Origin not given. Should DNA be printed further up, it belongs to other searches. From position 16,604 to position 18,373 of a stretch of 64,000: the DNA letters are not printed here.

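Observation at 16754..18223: Single-polypeptide fusion of a TatD-family hydrolase with a TatD-associated radical SAM domain, sitting next to dcd and an ATP-cone kinase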

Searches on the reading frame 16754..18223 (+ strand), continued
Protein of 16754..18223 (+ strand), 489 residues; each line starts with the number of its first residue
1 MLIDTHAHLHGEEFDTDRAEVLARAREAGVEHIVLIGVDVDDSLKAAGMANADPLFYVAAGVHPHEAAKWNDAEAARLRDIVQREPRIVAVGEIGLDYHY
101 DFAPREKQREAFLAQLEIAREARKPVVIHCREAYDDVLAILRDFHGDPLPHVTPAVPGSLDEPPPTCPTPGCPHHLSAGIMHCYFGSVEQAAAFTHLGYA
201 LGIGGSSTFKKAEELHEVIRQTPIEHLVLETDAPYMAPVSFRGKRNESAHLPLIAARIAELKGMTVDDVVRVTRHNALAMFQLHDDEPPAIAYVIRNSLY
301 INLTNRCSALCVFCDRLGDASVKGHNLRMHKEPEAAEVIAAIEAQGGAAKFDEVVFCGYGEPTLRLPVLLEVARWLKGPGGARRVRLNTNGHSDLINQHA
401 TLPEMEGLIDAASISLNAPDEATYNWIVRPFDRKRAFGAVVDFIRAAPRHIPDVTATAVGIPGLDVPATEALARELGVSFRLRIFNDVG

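Call 12: find_encoding_contigs(protein=P0102, flank=6000, max_places=2)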
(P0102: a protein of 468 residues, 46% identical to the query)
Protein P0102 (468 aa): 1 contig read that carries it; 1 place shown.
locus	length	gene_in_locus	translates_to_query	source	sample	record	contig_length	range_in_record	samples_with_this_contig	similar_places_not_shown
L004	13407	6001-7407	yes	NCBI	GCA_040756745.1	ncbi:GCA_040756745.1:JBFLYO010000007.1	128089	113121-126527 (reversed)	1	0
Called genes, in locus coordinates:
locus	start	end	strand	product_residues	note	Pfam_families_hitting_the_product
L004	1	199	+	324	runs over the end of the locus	PF01551:Peptidase_M23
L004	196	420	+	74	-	PF11387:DUF2795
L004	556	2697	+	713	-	PF07244:POTRA, PF01103:Omp85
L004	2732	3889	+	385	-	PF13177:DNA_pol3_delta2, PF00004:AAA (faint)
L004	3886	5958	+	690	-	PF00133:tRNA-synt_1, PF09334:tRNA-synt_1g, PF08264:Anticodon_1, PF19303:Anticodon_3, PF01588:tRNA_bind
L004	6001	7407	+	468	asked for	PF01026:TatD_DNase, PF04055:Radical_SAM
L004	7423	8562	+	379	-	PF01075:Glyco_transf_9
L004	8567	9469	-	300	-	PF16119:DUF4835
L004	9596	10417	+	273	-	-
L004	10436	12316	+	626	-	PF12836:HHH_3 (weak)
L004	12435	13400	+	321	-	PF00291:PALP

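Call 13: find_encoding_contigs(protein=P0004, flank=6000, max_places=2)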
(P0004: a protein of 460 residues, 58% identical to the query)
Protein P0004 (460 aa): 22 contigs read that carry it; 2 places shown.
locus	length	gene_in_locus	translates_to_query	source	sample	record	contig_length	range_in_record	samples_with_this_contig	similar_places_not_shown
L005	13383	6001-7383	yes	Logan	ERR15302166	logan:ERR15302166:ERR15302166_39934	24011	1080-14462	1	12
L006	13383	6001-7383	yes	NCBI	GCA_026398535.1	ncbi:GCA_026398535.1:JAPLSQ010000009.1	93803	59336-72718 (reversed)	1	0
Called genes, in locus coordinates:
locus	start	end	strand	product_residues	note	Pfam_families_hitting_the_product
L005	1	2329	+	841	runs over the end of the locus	-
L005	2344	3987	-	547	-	-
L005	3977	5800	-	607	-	PF13424:TPR_12 (weak), PF13414:TPR_11 (weak), PF14559:TPR_19 (weak), PF00515:TPR_1 (weak), PF07719:TPR_2 (weak), PF13432:TPR_16, PF13424:TPR_12, PF13432:TPR_16, +11 more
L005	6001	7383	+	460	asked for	PF01026:TatD_DNase, PF04055:Radical_SAM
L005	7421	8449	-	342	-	-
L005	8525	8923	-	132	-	-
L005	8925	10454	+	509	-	PF00919:UPF0004, PF04055:Radical_SAM, PF01938:TRAM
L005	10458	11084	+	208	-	PF14697:Fer4_21 (weak), PF12797:Fer4_2 (faint), PF13237:Fer4_10 (weak), PF12838:Fer4_7, PF13187:Fer4_9 (weak), PF00037:Fer4 (weak)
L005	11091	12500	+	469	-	PF13692:Glyco_trans_1_4 (weak)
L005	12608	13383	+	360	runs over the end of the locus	PF01883:FeS_assembly_P, PF01656:CbiA, PF02374:ArsA_ATPase (faint), PF09140:MipZ (weak), PF10609:ParA, PF13614:AAA_31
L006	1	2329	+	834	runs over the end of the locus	-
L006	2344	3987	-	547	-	-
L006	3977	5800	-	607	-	PF13424:TPR_12 (weak), PF13414:TPR_11 (weak), PF14559:TPR_19 (weak), PF00515:TPR_1 (weak), PF07719:TPR_2 (weak), PF13432:TPR_16, PF13424:TPR_12, PF13432:TPR_16, +11 more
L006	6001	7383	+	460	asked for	PF01026:TatD_DNase, PF04055:Radical_SAM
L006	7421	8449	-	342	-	-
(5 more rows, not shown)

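Call 14: find_encoding_contigs(protein=P0082, flank=6000, max_places=2)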
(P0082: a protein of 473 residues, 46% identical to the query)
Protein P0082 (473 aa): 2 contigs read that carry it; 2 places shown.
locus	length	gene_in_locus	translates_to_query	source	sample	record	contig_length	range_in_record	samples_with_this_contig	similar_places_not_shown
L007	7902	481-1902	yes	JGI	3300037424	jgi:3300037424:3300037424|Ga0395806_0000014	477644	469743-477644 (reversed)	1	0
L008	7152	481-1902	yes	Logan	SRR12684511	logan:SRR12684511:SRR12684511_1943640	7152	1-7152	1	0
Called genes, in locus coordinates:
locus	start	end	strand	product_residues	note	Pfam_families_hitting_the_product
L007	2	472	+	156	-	?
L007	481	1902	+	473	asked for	PF01026:TatD_DNase, PF04055:Radical_SAM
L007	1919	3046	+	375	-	PF01075:Glyco_transf_9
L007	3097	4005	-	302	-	PF16119:DUF4835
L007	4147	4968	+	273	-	-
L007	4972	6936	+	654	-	PF12836:HHH_3 (weak)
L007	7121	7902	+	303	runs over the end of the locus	PF00291:PALP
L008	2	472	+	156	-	?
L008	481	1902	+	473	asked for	PF01026:TatD_DNase, PF04055:Radical_SAM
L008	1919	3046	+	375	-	PF01075:Glyco_transf_9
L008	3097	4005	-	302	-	PF16119:DUF4835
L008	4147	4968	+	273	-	-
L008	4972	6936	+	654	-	PF12836:HHH_3 (weak)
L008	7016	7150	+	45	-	?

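Call 15: find_encoding_contigs(protein=P0089, flank=6000, max_places=2)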
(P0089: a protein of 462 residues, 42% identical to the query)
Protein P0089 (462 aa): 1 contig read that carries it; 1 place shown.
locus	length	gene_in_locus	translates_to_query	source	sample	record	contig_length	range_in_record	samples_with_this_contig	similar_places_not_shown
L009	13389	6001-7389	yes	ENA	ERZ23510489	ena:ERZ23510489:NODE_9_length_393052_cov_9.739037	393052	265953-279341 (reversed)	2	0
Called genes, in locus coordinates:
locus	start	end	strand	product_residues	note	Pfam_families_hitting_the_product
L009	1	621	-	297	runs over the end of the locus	PF00350:Dynamin_N (weak), PF01926:MMR_HSR1, PF02421:FeoB_N, PF03193:RsgA_GTPase (faint), PF00009:GTP_EFTU, PF07650:KH_2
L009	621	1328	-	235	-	PF14622:Ribonucleas_3_3, PF00636:Ribonuclease_3, PF00035:dsrm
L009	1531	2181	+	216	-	PF02223:Thymidylate_kin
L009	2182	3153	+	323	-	PF13177:DNA_pol3_delta2, PF09115:DNApol3-delta_C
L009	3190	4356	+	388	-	PF04468:PSP1, PF28472:PSP1_3rd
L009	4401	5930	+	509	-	PF00133:tRNA-synt_1, PF01406:tRNA-synt_1e, PF09334:tRNA-synt_1g, PF00133:tRNA-synt_1, PF01406:tRNA-synt_1e (weak), PF08264:Anticodon_1, PF19303:Anticodon_3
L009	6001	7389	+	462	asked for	PF01026:TatD_DNase, PF04055:Radical_SAM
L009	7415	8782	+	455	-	PF03486:HI0933_like (faint), PF07992:Pyr_redox_2, PF13738:Pyr_redox_3, PF00070:Pyr_redox, PF02852:Pyr_redox_dim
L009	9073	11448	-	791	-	PF05170:AsmA, PF05359:DUF748, PF27414:TP_0324_N (weak)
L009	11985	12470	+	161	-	PF05618:RimB-like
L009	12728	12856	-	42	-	-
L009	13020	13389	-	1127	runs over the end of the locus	PF00580:UvrD-helicase, PF01443:Viral_helicase1 (faint), PF13245:AAA_19 (weak), PF13361:UvrD_C, PF13538:UvrD_C_2 (faint), PF12705:PDDEXK_1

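Call 35: predict_structure(alignment_id=A1)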
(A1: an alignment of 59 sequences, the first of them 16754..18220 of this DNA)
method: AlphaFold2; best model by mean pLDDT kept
length: 489 residues; sequences in the alignment: 59
mean_pLDDT: 91.0   pTM: 0.86
mean pLDDT of the five models: 91.0, 90.7, 90.3, 89.1, 88.8
residues with pLDDT >= 90: 399; 70-90: 55; 50-70: 5; < 50: 30
segments of 3 or more residues with pLDDT < 50: 149-176
pLDDT, mean of each block of 10 residues (from residue 1): 97 96 98 98 98 97 97 98 97 95 94 97 95 96 71 36 38 59 94 91 96 96 93 93 94 97 92 92 85 93 94 81 86 97 96 94 98 96 96 98 98 98 95 97 99 96 93 98 71
secondary structure, 60 per line:
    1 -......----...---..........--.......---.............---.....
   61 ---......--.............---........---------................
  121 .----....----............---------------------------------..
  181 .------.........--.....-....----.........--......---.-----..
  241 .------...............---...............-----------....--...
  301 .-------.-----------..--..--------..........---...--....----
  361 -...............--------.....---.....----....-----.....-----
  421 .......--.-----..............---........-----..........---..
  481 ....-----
elements in order: E2-7 H18-27 E30-36 H40-52 E56-60 H64-69 H72-84 E88-95 H105-121 E126-129 H134-145 E179-181 H188-196 E199-203 H205-208 H213-221 E227-229 H248-262 H266-280 E292-295 E298-301 H335-344 E353-356 H362-376 E385-389 H393-397 H402-405 E411-415 H421-427 H436-449 E453-460 H466-475 E479-484

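Call 53: fold_search(model_id=the predicted structure, library=pdb)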
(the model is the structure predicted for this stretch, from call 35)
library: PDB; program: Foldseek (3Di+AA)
matches with E <= 10: 1329; with E <= 0.001: 50
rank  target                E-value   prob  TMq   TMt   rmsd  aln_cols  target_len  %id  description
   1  6l25_A                2.4e-24  1.00  0.50  0.95   1.1       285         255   35  Deoxyribonuclease from Staphylococcus aureus (released 2020-05-13)
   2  6l25_B                5.2e-24  1.00  0.50  0.96   1.4       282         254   35  Deoxyribonuclease from Staphylococcus aureus (released 2020-05-13)
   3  1j6o                  8.1e-24  1.00  0.50  0.93   4.0       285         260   33  Crystal structure of TatD-related deoxyribonuclease (TM0667) from Thermotoga maritima at 1.8 A resolution (released 2002-10-30)
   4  2gzx_A                7.8e-23  1.00  0.50  0.96   1.3       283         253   35  Crystal Structure of the TatD deoxyribonuclease MW0446 from Staphylococcus aureus. Northeast Structural Genomics Conso (released 2006-07-11)
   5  3rcm                  1.5e-22  1.00  0.50  0.87   2.3       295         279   32  crystal structure of EFI target 500140:TatD family hydrolase from Pseudomonas putida (released 2011-04-20)
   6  1xwy                  1.5e-21  1.00  0.50  0.92   3.2       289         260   31  Crystal structure of tatD deoxyribonuclease from Escherichia coli K12 at 2.0 A resolution (released 2005-01-25)
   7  4p5u                  3.2e-21  1.00  0.50  0.91   3.2       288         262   31  Crystal structure of TatD (released 2014-08-27)
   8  1yix_A                3.7e-20  1.00  0.49  0.90   1.7       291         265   30  Crystal structure of YCFH, TATD homolog from Escherichia coli K12, at 1.9 A resolution (released 2005-01-25)
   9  1zzm                  9.8e-19  1.00  0.50  0.92   2.4       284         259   29  Crystal structure of YJJV, TATD Homolog from Escherichia coli k12, at 1.8 A resolution (released 2005-06-28)
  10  2xio                  4.2e-18  1.00  0.49  0.80   2.8       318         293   22  Structure of putative deoxyribonuclease TATDN1 isoform a (released 2010-07-14)
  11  8efg                  6.5e-18  1.00  0.49  0.81   2.8       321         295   22  Crystal structure of human TATDN1 bound to dAMP and two zinc ions (released 2023-02-22)
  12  2y1h_A                2.5e-17  1.00  0.47  0.86   3.4       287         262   25  Crystal structure of the human TatD-domain protein 3 (TATDN3) (released 2010-12-29)
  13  2y1h_B                2.1e-16  1.00  0.47  0.84   3.1       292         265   23  Crystal structure of the human TatD-domain protein 3 (TATDN3) (released 2010-12-29)
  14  3ipw                  2.7e-15  1.00  0.48  0.76   3.0       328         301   22  Crystal structure of hydrolase TatD family protein from Entamoeba histolytica (released 2009-09-01)
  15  3e2v_A                5.7e-13  1.00  0.47  0.63   6.1       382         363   21  Crystal structure of an uncharacterized amidohydrolase from Saccharomyces cerevisiae (released 2008-08-26)
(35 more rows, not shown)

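Call 74: search_protein_families(library=padloc, proteins=[window:16754-18223:+], max_evalue=0.001)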
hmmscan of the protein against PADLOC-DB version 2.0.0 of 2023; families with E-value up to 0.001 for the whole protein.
window:16754-18223:+ (489 aa): 1 family
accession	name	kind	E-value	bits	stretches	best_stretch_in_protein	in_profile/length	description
PDLC02215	QatD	-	1.4e-11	42.4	2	177-280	148-246/250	-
